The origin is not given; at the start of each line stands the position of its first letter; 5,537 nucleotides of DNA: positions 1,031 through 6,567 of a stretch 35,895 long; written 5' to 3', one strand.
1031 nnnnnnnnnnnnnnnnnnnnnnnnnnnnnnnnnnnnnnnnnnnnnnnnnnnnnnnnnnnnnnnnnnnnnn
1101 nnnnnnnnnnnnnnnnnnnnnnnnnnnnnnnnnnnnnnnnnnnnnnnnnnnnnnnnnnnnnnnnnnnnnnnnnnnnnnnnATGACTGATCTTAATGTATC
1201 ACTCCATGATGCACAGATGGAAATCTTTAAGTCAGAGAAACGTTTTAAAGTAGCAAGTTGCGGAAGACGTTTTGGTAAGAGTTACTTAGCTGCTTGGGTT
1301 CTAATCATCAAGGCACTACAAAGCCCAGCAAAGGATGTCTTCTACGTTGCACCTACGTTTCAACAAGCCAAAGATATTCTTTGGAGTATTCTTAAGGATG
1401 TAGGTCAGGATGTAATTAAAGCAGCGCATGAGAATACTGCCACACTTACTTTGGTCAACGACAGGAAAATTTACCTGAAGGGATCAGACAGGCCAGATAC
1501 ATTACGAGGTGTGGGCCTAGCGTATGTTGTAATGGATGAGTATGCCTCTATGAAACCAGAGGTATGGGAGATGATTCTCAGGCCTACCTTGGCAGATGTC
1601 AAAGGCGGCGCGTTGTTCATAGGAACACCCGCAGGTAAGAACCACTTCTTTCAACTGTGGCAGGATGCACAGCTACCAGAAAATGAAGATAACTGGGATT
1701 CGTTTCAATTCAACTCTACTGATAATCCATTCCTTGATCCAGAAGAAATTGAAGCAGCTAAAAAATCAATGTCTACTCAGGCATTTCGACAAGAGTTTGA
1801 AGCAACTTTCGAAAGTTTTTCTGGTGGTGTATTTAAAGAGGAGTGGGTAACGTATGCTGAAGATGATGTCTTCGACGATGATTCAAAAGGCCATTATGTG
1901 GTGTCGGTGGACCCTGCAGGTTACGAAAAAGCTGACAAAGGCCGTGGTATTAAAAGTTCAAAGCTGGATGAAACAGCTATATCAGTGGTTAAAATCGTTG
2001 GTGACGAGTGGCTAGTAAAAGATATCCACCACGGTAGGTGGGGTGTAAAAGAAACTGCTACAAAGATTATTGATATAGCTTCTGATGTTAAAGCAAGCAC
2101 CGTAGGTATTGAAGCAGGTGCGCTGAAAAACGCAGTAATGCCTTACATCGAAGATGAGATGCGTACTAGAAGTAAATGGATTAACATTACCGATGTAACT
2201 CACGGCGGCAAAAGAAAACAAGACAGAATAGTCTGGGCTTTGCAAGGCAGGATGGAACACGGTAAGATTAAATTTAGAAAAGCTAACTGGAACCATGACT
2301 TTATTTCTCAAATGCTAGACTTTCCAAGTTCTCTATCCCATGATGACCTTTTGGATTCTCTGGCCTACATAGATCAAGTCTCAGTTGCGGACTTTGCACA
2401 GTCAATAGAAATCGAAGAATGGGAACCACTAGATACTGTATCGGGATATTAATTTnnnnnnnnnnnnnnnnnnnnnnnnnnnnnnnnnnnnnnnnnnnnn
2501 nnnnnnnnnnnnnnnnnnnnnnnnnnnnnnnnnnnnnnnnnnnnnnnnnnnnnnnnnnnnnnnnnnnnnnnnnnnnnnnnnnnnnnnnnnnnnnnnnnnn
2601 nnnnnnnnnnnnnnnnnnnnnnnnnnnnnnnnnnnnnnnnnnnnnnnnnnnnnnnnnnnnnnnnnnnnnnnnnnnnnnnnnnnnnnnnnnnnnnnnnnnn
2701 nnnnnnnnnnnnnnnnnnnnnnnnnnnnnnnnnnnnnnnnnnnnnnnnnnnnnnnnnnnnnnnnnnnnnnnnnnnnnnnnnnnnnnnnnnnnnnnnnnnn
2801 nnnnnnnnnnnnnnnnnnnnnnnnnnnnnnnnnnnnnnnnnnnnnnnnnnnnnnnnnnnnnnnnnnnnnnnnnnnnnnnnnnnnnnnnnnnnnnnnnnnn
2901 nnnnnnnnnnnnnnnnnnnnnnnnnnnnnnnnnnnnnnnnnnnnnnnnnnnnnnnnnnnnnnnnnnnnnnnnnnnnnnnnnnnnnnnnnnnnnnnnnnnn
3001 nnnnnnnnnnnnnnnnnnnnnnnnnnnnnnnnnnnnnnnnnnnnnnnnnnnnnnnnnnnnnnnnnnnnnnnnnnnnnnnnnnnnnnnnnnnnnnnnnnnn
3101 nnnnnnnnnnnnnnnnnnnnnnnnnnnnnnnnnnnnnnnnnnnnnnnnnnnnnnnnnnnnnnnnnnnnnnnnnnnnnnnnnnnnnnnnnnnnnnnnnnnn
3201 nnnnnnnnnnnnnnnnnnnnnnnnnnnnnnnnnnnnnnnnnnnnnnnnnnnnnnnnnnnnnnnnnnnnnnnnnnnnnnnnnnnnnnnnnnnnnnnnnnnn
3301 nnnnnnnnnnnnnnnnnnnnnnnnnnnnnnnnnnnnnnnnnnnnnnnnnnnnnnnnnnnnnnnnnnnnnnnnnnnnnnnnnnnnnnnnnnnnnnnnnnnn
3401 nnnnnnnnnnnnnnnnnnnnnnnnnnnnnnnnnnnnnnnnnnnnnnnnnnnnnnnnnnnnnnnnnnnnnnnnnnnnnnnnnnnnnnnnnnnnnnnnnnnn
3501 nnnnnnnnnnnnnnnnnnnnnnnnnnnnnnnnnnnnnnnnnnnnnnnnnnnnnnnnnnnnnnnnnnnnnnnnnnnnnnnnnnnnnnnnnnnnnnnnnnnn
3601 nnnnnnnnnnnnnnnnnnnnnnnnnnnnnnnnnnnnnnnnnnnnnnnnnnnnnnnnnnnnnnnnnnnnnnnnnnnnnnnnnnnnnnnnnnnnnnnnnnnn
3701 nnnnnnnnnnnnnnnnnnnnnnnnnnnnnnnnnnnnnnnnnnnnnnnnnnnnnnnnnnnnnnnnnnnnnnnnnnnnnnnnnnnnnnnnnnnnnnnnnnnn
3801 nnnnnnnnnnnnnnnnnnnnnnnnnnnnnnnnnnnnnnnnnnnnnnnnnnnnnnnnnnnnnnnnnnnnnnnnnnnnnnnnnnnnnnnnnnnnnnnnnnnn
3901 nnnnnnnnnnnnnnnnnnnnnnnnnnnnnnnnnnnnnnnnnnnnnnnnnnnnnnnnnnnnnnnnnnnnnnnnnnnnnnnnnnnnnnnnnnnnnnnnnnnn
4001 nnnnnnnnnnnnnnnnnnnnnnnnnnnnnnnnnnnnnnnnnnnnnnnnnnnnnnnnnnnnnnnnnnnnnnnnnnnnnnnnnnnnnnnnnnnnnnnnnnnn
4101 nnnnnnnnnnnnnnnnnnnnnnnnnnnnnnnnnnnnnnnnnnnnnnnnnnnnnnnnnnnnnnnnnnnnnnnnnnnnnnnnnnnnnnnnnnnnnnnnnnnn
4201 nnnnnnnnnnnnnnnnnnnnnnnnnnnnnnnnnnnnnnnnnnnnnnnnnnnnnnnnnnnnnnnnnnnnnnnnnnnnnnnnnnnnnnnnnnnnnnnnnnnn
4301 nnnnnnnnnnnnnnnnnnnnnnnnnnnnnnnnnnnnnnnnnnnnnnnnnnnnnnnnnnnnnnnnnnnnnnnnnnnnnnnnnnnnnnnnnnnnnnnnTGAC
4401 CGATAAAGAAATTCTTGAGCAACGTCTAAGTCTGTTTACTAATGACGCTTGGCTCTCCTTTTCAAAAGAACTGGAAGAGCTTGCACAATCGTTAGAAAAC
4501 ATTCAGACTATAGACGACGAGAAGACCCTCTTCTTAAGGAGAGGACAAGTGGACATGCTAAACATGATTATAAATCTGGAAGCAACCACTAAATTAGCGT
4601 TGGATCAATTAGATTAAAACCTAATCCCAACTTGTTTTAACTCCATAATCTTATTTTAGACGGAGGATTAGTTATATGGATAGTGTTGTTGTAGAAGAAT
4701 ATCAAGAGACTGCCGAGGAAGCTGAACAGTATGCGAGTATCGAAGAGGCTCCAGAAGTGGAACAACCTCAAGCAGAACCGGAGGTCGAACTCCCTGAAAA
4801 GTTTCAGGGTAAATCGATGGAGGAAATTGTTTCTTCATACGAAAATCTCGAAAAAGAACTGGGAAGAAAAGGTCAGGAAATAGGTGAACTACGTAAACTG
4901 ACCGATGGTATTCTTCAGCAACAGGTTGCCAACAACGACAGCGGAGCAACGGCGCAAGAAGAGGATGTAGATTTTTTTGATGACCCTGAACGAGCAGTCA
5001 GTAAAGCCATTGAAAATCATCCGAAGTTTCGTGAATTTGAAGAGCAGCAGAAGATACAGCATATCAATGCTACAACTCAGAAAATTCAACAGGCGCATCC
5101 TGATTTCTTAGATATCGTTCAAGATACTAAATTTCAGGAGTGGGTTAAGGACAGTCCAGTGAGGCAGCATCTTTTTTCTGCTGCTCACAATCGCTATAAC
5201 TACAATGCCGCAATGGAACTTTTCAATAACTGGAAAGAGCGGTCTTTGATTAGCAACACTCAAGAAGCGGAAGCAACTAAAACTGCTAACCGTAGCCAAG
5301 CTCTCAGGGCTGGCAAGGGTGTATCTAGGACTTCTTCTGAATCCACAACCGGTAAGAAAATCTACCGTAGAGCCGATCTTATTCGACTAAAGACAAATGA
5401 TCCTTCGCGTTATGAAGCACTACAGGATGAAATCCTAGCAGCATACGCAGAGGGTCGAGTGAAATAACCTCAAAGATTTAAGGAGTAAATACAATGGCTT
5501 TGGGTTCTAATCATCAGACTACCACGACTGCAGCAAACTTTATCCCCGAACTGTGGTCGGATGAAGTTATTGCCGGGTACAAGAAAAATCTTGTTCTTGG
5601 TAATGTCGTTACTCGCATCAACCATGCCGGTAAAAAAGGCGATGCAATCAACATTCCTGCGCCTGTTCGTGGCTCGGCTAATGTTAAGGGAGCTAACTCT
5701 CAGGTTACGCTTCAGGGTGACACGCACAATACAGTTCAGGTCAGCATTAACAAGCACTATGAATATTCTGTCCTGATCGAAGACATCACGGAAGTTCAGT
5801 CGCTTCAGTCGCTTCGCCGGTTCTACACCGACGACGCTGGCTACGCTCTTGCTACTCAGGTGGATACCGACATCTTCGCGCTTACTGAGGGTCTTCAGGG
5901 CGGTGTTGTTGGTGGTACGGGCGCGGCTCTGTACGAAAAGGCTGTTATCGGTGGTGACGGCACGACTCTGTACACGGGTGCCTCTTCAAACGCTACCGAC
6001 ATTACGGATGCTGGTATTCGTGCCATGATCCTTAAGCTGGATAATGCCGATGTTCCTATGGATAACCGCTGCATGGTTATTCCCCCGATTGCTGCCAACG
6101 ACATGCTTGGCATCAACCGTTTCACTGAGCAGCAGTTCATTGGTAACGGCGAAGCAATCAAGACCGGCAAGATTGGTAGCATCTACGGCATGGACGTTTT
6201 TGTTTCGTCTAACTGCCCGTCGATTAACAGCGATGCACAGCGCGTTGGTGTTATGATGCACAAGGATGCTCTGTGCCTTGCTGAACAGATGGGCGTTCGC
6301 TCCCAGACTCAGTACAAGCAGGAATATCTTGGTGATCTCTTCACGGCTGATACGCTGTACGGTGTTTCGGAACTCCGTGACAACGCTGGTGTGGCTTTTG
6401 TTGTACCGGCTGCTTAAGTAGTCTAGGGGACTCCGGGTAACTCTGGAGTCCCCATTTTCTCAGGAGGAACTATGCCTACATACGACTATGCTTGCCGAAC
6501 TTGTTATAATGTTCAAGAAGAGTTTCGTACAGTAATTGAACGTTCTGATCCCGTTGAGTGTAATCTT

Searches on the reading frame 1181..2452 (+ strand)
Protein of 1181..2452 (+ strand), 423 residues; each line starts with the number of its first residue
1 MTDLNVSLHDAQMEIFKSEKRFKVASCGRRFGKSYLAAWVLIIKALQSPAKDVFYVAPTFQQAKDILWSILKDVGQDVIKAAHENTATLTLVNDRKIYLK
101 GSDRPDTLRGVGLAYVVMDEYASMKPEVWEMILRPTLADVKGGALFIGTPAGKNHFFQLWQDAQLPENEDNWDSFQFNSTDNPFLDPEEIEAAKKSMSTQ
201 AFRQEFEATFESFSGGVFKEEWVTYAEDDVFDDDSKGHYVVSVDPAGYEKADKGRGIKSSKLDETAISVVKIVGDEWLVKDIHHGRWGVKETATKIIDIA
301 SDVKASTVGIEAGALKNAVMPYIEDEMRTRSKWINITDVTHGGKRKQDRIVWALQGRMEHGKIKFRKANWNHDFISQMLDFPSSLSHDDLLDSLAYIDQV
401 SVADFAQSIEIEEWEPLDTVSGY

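Call 11: search_protein_families(library=phrogs, proteins=[window:1181-2452:+], max_evalue=0.001)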
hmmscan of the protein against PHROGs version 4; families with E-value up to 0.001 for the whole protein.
window:1181-2452:+ (423 aa): 8 families
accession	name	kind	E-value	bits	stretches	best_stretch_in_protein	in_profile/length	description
phrog_2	-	head and packaging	5.3e-46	158.7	1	7-396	265-589/807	terminase large subunit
phrog_38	-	head and packaging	6.8e-29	102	1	127-397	467-699/760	terminase large subunit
phrog_7579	-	head and packaging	8.5e-23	81.8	1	9-219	6-222/239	terminase large subunit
phrog_5573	-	head and packaging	1.2e-10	42.3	1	196-395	43-228/250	terminase large subunit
phrog_675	-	head and packaging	3.5e-06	26.6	1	9-132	44-173/576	terminase large subunit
phrog_9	-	head and packaging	7.3e-06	26.1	1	26-154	229-362/812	terminase large subunit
phrog_38319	-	unknown function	0.00038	20.9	1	8-78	6-76/271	-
phrog_5989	-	head and packaging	0.00076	19.7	0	6-125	140-264/347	terminase large subunit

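Call 12: search_protein_families(library=pfam, proteins=[window:1181-2452:+], max_evalue=0.01)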
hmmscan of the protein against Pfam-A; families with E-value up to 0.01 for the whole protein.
window:1181-2452:+ (423 aa): 5 families
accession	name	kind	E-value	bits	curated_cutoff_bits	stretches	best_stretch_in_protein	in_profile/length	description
PF03237.21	Terminase_6N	-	4.8e-13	49.7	22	1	27-224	4-214/215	Terminase large subunit, T4likevirus-type, N-terminal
PF22530.2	Terminase-T7_RNaseH-like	-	5.5e-07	30.3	27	1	250-363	8-108/108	Terminase Bacteriophage T7, Ribonuclease H-like domain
PF04466.19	Terminase_3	-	2.2e-06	27.8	23.2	1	20-197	2-187/201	Phage terminase large subunit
PF17289.8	Terminase_6C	-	5e-06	27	22.6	1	260-396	9-150/155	Terminase RNaseH-like domain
PF03354.21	TerL_ATPase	-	0.00051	20.2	23.7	1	24-155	25-165/178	Terminase large subunit, ATPase domain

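Call 66: find_related_loci(query=window:1181-2452:+, collection=viral_contigs, flank=10000)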
Query window:1181-2452:+ (423 aa) in viral_contigs; peptide patterns used: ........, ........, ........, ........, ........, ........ (x = any residue, [..] = any of these).
183 stretches matched a pattern; 183 encode a relative of the query (tblastn E <= 1e-3); the best 80 are kept; 80 distinct loci.
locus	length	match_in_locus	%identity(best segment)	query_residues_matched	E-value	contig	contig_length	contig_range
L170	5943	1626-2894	99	1-423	0e+0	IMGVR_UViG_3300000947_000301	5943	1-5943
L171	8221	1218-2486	99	1-423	0e+0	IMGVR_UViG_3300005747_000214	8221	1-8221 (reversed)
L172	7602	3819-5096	88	1-423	0e+0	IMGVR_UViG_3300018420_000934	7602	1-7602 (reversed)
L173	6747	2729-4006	88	1-423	0e+0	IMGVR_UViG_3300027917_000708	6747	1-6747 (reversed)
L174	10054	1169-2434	87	1-423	0e+0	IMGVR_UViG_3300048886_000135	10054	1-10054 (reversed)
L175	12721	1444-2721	86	1-423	0e+0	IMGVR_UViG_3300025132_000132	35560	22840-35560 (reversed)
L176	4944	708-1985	88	1-423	0e+0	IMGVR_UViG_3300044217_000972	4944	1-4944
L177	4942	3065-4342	88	1-423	0e+0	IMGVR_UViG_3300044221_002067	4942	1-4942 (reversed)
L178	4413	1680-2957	88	1-423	0e+0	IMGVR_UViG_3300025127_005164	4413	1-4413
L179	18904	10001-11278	88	1-423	0e+0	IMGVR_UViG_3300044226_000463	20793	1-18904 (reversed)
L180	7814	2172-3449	87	1-423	0e+0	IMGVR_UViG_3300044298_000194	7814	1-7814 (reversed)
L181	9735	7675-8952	87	1-423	0e+0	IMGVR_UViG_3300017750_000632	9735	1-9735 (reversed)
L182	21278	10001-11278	87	1-423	0e+0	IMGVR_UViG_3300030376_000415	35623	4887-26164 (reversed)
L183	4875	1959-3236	87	1-423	0e+0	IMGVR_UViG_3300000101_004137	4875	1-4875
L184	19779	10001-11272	85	1-423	0e+0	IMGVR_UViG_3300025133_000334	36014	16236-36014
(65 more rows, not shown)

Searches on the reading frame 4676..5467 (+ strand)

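Call 11: search_protein_families(library=phrogs, proteins=[window:4676-5467:+], max_evalue=0.001)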
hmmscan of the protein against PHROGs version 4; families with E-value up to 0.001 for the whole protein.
window:4676-5467:+ (263 aa): 2 families
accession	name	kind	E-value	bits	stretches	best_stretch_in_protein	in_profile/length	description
phrog_13678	-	unknown function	8.6e-14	52.9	1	10-263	41-299/300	-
phrog_19777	-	head and packaging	0.0002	21.9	1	193-263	175-246/249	head scaffolding protein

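Call 12: search_protein_families(library=pfam, proteins=[window:4676-5467:+], max_evalue=0.01)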
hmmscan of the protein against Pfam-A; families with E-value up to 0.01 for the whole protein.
window:4676-5467:+ (263 aa): 0 families

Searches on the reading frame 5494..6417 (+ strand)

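Call 11: search_protein_families(library=phrogs, proteins=[window:5494-6417:+], max_evalue=0.001)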
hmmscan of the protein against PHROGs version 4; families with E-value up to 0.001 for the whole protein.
window:5494-6417:+ (307 aa): 5 families
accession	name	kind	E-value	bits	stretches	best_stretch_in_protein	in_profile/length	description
phrog_267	-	head and packaging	5.1e-56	191.6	1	7-306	27-327/410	major head protein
phrog_283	-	head and packaging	9.2e-19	69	1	12-248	4-224/385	major head protein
phrog_3437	-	head and packaging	8.7e-12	45.9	1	35-272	30-258/294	major head protein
phrog_544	-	head and packaging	1e-06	29.4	1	7-243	3-218/282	major head protein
phrog_10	-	head and packaging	0.00052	20.1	0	148-244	475-575/752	major head protein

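Call 12: search_protein_families(library=pfam, proteins=[window:5494-6417:+], max_evalue=0.01)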
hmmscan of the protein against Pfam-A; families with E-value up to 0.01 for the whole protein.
window:5494-6417:+ (307 aa): 2 families
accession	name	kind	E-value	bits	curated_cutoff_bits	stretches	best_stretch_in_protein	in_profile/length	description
PF19821.5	Phage_capsid_2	-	5.3e-09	36.2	25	1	48-278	35-264/293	Phage capsid protein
PF11651.14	P22_CoatProtein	-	1.7e-07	30.8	24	1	17-241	8-215/423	P22 coat protein - gene protein 5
